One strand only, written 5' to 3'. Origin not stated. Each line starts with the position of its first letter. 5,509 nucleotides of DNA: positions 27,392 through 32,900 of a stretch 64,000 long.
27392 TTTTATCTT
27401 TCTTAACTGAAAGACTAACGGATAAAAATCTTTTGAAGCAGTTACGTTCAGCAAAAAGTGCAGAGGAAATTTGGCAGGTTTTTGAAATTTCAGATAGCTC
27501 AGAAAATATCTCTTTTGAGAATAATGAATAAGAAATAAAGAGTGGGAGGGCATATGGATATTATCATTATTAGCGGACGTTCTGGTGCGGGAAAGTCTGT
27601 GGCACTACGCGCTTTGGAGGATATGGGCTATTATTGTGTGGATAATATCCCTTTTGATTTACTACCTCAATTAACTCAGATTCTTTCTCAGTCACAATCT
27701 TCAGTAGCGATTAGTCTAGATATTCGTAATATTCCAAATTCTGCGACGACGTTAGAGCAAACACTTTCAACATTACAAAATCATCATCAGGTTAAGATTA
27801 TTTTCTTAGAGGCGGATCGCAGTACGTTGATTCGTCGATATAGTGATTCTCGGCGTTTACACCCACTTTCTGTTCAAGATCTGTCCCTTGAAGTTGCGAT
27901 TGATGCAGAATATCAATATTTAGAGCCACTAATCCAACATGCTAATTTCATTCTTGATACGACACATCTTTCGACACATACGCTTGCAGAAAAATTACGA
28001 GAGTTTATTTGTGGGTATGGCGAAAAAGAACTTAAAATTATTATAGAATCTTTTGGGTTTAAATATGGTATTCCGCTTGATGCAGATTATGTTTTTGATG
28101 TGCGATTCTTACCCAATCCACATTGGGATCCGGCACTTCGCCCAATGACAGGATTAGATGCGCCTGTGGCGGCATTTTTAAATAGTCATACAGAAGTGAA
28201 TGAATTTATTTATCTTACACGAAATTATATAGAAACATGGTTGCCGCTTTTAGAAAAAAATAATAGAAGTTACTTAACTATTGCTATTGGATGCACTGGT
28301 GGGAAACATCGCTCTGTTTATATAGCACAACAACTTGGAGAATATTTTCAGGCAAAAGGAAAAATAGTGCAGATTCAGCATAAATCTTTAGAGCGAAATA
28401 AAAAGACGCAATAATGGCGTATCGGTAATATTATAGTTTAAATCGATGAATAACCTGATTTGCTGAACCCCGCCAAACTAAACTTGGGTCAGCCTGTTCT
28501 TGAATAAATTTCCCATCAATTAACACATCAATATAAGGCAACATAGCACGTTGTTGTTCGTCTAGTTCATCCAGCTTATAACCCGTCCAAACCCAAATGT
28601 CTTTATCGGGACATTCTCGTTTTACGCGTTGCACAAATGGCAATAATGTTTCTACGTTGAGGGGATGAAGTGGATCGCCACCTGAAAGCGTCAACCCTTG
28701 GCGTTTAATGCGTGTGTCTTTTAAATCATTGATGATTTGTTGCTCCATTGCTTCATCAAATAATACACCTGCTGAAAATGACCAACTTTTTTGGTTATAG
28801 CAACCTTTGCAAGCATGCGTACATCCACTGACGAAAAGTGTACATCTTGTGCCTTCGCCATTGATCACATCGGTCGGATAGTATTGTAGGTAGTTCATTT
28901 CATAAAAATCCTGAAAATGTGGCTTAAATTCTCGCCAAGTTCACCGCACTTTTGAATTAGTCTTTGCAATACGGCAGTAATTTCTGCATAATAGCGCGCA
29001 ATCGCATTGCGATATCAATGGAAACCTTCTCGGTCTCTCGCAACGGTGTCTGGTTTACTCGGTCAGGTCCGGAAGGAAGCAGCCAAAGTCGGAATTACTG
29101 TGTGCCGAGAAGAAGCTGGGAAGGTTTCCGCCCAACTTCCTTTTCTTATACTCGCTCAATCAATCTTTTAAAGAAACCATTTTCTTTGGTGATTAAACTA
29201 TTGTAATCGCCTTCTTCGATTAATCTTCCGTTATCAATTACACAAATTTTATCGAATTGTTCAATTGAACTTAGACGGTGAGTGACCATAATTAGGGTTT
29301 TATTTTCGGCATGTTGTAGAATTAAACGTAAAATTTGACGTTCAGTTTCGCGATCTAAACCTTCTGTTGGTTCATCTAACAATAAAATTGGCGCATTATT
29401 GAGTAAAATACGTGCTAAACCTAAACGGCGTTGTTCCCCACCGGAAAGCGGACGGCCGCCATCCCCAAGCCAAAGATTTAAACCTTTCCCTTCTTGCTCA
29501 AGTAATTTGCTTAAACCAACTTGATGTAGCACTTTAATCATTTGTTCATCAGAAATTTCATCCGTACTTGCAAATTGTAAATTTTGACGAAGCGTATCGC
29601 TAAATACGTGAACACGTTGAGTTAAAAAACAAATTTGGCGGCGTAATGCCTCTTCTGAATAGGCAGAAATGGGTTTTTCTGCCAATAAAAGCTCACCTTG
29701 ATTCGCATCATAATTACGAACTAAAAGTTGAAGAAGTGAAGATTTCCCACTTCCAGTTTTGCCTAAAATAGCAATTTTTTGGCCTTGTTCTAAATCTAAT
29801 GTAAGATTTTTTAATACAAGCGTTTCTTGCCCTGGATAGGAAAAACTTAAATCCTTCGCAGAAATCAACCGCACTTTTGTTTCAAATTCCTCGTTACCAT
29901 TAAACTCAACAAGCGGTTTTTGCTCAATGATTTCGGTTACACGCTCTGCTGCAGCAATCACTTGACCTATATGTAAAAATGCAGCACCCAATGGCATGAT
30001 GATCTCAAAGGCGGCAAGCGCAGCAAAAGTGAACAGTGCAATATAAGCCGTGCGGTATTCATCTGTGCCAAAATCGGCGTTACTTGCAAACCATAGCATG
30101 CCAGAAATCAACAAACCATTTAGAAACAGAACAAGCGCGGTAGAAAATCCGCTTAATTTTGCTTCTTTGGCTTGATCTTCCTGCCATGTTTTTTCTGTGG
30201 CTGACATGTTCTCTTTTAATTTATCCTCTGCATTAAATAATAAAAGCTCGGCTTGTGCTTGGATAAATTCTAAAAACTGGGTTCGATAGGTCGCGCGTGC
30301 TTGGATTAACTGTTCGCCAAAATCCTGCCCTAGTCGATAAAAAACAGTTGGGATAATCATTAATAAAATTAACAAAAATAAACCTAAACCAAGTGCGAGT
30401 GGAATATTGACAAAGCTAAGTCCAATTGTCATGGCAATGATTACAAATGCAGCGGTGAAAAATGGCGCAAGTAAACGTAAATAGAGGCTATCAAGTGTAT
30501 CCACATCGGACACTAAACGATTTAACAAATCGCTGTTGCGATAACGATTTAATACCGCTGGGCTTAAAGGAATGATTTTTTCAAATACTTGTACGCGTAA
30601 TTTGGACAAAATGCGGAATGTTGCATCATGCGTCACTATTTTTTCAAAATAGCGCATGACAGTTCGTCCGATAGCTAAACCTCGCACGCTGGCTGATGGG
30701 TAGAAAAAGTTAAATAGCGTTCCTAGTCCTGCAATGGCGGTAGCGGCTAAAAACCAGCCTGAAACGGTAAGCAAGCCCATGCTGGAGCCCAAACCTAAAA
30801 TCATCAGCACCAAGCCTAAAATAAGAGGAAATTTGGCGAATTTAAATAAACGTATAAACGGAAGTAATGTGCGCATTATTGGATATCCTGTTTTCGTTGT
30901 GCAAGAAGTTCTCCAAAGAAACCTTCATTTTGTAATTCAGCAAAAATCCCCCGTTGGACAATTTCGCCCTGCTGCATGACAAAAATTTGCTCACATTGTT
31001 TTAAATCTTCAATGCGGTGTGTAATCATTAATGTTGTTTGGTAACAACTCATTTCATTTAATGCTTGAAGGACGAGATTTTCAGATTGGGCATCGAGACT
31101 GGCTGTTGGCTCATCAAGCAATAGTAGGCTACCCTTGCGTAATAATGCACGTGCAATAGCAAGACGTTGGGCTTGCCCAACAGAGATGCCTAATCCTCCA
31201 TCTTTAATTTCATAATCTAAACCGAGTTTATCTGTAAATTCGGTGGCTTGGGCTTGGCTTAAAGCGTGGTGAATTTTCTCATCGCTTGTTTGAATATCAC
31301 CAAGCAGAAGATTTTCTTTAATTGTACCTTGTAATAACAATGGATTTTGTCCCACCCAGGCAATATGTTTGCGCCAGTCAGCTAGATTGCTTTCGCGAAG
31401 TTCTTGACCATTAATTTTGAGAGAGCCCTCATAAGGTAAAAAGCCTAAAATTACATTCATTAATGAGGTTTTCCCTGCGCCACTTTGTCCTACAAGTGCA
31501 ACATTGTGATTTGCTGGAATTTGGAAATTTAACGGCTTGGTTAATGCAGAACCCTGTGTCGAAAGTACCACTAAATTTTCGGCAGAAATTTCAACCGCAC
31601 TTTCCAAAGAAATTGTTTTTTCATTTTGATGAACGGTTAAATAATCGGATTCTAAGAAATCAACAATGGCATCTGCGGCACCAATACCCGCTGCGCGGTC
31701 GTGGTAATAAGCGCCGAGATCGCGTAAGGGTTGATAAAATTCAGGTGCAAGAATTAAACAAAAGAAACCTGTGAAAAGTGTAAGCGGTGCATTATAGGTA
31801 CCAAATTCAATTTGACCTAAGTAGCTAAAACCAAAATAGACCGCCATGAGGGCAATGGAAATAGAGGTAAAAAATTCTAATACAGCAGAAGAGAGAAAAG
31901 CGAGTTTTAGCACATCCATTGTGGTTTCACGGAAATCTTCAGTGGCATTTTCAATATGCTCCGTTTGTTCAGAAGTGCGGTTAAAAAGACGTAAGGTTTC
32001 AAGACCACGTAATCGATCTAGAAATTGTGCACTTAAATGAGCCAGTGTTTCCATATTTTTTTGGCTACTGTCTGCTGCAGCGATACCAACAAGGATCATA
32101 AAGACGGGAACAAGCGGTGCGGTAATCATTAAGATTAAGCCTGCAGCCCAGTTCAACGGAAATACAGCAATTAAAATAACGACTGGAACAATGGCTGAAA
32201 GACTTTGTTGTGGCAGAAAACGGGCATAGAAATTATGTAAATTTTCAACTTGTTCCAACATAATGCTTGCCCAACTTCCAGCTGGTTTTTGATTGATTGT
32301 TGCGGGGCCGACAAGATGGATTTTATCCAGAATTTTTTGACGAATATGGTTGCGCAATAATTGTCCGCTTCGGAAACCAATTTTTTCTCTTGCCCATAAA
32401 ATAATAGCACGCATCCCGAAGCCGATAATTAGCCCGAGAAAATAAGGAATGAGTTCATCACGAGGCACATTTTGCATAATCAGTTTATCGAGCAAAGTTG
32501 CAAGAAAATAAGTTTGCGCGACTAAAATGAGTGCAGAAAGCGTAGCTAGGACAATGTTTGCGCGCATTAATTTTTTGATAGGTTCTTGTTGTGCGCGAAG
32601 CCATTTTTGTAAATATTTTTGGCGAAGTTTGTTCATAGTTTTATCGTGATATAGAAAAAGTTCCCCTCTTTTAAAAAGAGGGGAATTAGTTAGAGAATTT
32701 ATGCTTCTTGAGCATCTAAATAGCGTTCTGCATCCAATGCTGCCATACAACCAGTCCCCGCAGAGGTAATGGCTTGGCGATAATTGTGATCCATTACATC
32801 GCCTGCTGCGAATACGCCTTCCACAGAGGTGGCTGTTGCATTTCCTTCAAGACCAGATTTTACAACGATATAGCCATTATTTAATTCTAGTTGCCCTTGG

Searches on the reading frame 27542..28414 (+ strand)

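Call 58: search_protein_families(library=ncbifam, proteins=[window:27542-28414:+], max_evalue=1e-15)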
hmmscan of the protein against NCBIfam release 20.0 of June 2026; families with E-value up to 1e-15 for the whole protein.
window:27542-28414:+ (290 aa): 1 family
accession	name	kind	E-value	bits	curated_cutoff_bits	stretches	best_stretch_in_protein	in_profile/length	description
NF003828.1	PRK05416.1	equivalog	1.4e-106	356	244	1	7-282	1-277/278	RNase adapter RapZ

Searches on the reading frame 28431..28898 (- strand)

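Call 58: search_protein_families(library=ncbifam, proteins=[window:28431-28898:-], max_evalue=1e-15)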
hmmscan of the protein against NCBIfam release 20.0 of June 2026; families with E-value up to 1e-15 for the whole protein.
window:28431-28898:- (155 aa): 2 families
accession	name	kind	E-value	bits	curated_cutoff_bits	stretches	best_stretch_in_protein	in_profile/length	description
NF008335.0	PRK11121.1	equivalog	8.7e-87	288.6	199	1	1-154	1-154/154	anaerobic ribonucleoside-triphosphate reductase-activating protein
TIGR02491.1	NrdG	equivalog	1.1e-61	207.3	126.1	1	2-153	1-153/154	anaerobic ribonucleoside-triphosphate reductase activating protein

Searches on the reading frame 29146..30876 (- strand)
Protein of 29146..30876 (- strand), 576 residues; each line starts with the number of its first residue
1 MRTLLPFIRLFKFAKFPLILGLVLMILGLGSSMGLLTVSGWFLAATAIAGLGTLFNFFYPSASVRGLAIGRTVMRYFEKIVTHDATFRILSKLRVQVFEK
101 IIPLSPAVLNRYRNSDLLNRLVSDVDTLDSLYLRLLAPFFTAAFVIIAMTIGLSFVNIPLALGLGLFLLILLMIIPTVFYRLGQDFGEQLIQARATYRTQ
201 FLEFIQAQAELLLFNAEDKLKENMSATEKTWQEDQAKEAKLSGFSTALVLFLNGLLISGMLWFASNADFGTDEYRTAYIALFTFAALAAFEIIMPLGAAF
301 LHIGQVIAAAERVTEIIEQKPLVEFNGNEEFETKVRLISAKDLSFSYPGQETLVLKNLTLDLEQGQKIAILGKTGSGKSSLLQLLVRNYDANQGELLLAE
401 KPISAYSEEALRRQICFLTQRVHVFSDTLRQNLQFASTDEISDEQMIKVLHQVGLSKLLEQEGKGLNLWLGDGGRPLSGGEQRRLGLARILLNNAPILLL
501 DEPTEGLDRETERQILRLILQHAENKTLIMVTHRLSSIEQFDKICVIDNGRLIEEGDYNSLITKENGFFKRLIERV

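Call 33: search_protein_families(library=ncbifam, proteins=[window:29146-30876:-], max_evalue=1e-10)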
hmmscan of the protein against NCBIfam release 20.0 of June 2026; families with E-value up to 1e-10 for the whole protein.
window:29146-30876:- (576 aa): 170 families (the best 25 are shown)
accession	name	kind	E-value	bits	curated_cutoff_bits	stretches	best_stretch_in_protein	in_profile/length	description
NF008364.0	PRK11160.1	equivalog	2.7e-249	828.6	630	1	1-570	1-570/575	heme ABC transporter ATP-binding protein/permease CydC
TIGR02868.1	CydC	equivalog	6.3e-140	467.3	329.05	1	7-535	4-530/530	thiol reductant ABC exporter subunit CydC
TIGR02203.1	MsbA_lipidA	equivalog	1.8e-85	287.6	602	1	62-572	59-565/572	lipid A export permease/ATP-binding protein MsbA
TIGR02857.1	CydD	equivalog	9.4e-75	252.5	435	1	38-546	30-528/529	thiol reductant ABC exporter subunit CydD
TIGR02204.1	MsbA_rel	hypoth_equivalog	4.3e-70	237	780.4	1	3-573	8-572/576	ABC transporter, permease/ATP-binding protein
NF045513.1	HepA_fam_ABC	equivalog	1.2e-69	235.4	725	1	70-568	107-602/610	heterocyst formation ABC transporter subunit HepA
TIGR03375.1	type_I_sec_LssB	subfamily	2.7e-68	230.9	693.1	1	140-564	274-691/696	type I secretion system permease/ATPase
NF008379.0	PRK11174.1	equivalog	1.7e-67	228.4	684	1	64-574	69-582/588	heme ABC transporter permease/ATP-binding protein CydD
NF008381.0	PRK11176.1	equivalog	1.3e-66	225.2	867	1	4-572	16-575/582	lipid A ABC transporter ATP-binding protein/permease MsbA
NF008056.1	PRK10790.1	equivalog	2.4e-61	208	746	1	71-569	78-569/584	SmdB family multidrug efflux ABC transporter permease/ATP-binding protein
NF010178.0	PRK13657.1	equivalog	2.6e-57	194.6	733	1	298-573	291-567/588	glucan ABC transporter ATP-binding protein/ permease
TIGR01193.1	bacteriocin_ABC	subfamily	3.4e-57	194.5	523.85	1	71-574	209-707/708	peptide cleavage/export ABC transporter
TIGR00958.1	3a01208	subfamily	3.8e-57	194.1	874.6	1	54-572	197-710/711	antigen peptide transporter 2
TIGR03797.1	NHLM_micro_ABC2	equivalog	1.1e-56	192.7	709.4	1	66-575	184-684/686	NHLP bacteriocin export ABC transporter permease/ATPase subunit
NF000474.1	tet_ABC_46_A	exception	1.8e-56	191.8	1250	1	56-570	53-563/574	tetracycline efflux ABC transporter Tet(46) subunit A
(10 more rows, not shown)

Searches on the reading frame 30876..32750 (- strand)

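Call 33: search_protein_families(library=ncbifam, proteins=[window:30876-32750:-], max_evalue=1e-10)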
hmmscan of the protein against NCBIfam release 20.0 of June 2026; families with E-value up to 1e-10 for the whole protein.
window:30876-32750:- (624 aa): 152 families (the best 25 are shown)
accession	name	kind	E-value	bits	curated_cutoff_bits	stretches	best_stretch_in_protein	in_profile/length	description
NF008379.0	PRK11174.1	equivalog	3.2e-272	904.5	684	1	39-622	1-587/588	heme ABC transporter permease/ATP-binding protein CydD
TIGR02857.1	CydD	equivalog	2.4e-177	591.1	435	1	59-592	2-529/529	thiol reductant ABC exporter subunit CydD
TIGR02203.1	MsbA_lipidA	equivalog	1.1e-70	238.8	602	1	62-615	12-565/572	lipid A export permease/ATP-binding protein MsbA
TIGR03375.1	type_I_sec_LssB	subfamily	1.5e-65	221.8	693.1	1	35-601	124-683/696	type I secretion system permease/ATPase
NF008364.0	PRK11160.1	equivalog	5.1e-64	216.9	630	1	134-608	93-563/575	heme ABC transporter ATP-binding protein/permease CydC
TIGR02204.1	MsbA_rel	hypoth_equivalog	1.3e-63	215.6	780.4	1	56-610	14-565/576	ABC transporter, permease/ATP-binding protein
NF010178.0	PRK13657.1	equivalog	3.4e-59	200.8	733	1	51-617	14-568/588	glucan ABC transporter ATP-binding protein/ permease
NF008381.0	PRK11176.1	equivalog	7.4e-59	199.6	867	1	136-612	100-572/582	lipid A ABC transporter ATP-binding protein/permease MsbA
NF045513.1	HepA_fam_ABC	equivalog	5.8e-56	190.2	725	1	107-608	101-597/610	heterocyst formation ABC transporter subunit HepA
TIGR02868.1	CydC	equivalog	6.2e-56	190.1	329.05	1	135-579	87-529/530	thiol reductant ABC exporter subunit CydC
TIGR03796.1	NHLM_micro_ABC1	equivalog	9e-55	186.1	853.3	1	46-616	144-709/710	NHLP family bacteriocin export ABC transporter peptidase/permease/ATPase subunit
NF008056.1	PRK10790.1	equivalog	5.4e-54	183.7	746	1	49-607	12-562/584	SmdB family multidrug efflux ABC transporter permease/ATP-binding protein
TIGR00958.1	3a01208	subfamily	4.9e-53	180.5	874.6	1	63-609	164-704/711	antigen peptide transporter 2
TIGR01193.1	bacteriocin_ABC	subfamily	2e-52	178.7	523.85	1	58-616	154-706/708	peptide cleavage/export ABC transporter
TIGR03797.1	NHLM_micro_ABC2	equivalog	6.1e-52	177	709.4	1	47-617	127-683/686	NHLP bacteriocin export ABC transporter permease/ATPase subunit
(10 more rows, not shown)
